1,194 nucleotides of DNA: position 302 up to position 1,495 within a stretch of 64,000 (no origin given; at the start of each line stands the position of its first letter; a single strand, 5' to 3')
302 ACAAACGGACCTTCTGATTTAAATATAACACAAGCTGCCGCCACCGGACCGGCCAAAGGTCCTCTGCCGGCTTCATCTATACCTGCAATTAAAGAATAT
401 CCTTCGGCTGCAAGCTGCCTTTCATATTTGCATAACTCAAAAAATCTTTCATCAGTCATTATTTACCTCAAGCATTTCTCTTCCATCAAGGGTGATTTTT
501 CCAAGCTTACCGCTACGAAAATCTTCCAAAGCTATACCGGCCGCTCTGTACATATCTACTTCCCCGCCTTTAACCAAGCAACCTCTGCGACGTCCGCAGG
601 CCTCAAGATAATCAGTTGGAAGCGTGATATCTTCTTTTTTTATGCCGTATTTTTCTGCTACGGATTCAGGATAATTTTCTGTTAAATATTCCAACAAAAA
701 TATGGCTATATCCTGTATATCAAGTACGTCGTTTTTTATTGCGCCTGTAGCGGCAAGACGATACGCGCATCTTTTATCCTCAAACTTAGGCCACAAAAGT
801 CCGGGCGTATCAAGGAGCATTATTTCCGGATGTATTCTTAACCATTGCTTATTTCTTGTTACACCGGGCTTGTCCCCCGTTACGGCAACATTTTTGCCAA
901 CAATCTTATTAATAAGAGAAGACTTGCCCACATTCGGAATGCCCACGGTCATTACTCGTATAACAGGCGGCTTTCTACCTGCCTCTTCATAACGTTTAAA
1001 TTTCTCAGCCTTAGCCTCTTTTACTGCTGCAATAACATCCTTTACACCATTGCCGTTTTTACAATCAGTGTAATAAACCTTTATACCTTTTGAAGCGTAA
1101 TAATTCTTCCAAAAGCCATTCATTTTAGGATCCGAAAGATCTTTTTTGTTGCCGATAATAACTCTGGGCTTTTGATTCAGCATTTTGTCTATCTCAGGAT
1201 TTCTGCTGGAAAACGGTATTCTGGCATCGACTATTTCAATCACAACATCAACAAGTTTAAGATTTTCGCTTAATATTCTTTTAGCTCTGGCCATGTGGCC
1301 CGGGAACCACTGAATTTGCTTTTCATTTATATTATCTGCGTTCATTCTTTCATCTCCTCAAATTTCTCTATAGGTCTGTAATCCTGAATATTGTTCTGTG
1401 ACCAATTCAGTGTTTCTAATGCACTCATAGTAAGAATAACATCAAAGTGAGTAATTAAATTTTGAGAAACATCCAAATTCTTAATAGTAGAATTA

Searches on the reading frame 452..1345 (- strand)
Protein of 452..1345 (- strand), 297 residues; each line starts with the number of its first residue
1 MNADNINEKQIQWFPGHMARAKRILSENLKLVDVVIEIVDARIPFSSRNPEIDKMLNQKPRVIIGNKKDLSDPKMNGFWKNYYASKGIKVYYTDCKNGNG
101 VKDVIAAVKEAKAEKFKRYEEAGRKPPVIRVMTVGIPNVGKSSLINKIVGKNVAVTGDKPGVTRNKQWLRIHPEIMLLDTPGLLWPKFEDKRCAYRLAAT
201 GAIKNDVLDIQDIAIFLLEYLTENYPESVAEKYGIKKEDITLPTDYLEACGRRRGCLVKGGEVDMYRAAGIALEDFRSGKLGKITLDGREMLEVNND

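Call 28: search_protein_families(library=pfam, proteins=[window:452-1345:-], max_evalue=0.0001)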
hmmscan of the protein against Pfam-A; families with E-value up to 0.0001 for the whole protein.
window:452-1345:- (297 aa): 4 families
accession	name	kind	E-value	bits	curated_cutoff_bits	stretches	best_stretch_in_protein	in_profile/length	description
PF01926.29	MMR_HSR1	-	1.6e-19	70.5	21.9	1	130-194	1-65/113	50S ribosome-binding GTPase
PF02421.24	FeoB_N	-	1.1e-08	35.2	27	1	130-183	2-57/156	Ferrous iron transport protein B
PF03193.22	RsgA_GTPase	-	1.6e-06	28.5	30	0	134-183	112-168/174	RsgA GTPase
PF00350.29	Dynamin_N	-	2.5e-05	24.8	27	0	132-165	2-34/168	Dynamin family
